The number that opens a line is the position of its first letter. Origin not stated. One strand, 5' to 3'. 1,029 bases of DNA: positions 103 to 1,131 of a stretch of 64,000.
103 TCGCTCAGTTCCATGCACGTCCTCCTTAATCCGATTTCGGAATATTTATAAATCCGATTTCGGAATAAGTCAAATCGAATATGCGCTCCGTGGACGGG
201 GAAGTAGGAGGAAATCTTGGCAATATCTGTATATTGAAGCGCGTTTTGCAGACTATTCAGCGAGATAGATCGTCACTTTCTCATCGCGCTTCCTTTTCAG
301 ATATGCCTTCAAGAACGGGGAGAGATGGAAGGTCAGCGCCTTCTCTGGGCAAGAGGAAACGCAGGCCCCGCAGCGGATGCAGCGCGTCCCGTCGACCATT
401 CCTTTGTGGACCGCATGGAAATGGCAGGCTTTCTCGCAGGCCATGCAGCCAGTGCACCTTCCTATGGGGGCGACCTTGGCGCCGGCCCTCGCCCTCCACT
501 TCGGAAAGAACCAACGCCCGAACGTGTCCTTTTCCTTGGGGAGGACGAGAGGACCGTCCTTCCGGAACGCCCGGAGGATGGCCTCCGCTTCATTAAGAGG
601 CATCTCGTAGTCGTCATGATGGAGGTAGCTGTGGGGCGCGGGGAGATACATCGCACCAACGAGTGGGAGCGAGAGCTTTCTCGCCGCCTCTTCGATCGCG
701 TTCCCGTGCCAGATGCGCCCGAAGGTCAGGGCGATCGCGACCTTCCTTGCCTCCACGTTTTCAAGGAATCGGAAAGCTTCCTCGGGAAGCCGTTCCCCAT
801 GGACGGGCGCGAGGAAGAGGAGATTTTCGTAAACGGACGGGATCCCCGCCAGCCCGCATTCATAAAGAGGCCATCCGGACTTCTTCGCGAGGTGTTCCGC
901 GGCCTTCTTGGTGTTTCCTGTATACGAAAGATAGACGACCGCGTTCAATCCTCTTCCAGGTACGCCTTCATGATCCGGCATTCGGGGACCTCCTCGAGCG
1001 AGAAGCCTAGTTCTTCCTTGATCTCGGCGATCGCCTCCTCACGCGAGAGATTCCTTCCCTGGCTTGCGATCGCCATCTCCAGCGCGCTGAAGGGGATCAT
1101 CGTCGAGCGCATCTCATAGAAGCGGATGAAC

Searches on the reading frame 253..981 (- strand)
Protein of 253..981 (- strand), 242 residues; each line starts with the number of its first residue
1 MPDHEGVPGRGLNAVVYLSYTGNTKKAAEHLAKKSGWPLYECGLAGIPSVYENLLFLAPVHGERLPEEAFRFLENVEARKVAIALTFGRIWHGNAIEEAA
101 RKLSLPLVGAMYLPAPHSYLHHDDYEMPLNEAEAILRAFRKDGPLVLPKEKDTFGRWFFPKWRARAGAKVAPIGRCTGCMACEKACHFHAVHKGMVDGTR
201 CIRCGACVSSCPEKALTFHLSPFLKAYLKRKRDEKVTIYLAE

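Call 73: search_protein_families(library=pfam, proteins=[window:253-981:-], max_evalue=0.001)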
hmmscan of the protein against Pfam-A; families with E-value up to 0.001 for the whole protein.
window:253-981:- (242 aa): 13 families
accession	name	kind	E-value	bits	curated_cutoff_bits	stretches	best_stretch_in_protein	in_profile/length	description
PF12838.12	Fer4_7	-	7.7e-10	39.5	27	1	200-219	1-20/52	4Fe-4S dicluster domain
PF00037.32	Fer4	-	3.2e-09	36.7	21.1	1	196-217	3-24/24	4Fe-4S binding domain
PF13183.11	Fer4_8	-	8.5e-09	36.3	27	1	199-217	3-17/68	4Fe-4S dicluster domain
PF12837.12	Fer4_6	-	1.7e-08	34.4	25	1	196-216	4-24/24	4Fe-4S binding domain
PF12797.12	Fer4_2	-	4.9e-08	32.9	24.5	1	196-213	5-22/22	4Fe-4S binding domain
PF13237.11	Fer4_10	-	2.1e-07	31.2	25.5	1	196-213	4-21/53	4Fe-4S dicluster domain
PF12800.12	Fer4_4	-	3.4e-07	30.5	24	0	200-213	3-16/17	4Fe-4S binding domain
PF13484.11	Fer4_16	-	6e-07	30.6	30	1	200-219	1-20/66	4Fe-4S double cluster binding domain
PF13187.11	Fer4_9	-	3.8e-06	27.3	27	1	175-215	1-51/52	4Fe-4S dicluster domain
PF12798.12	Fer4_3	-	5.4e-06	27.3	27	0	201-215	1-15/15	4Fe-4S binding domain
PF13534.11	Fer4_17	-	5.7e-06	27.2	22.2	0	200-214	1-15/61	4Fe-4S dicluster domain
PF14697.11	Fer4_21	-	1.8e-05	25.2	35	0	196-215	3-22/59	4Fe-4S dicluster domain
PF12724.12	Flavodoxin_5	-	0.00027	21.7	27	1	15-78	2-75/145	Flavodoxin domain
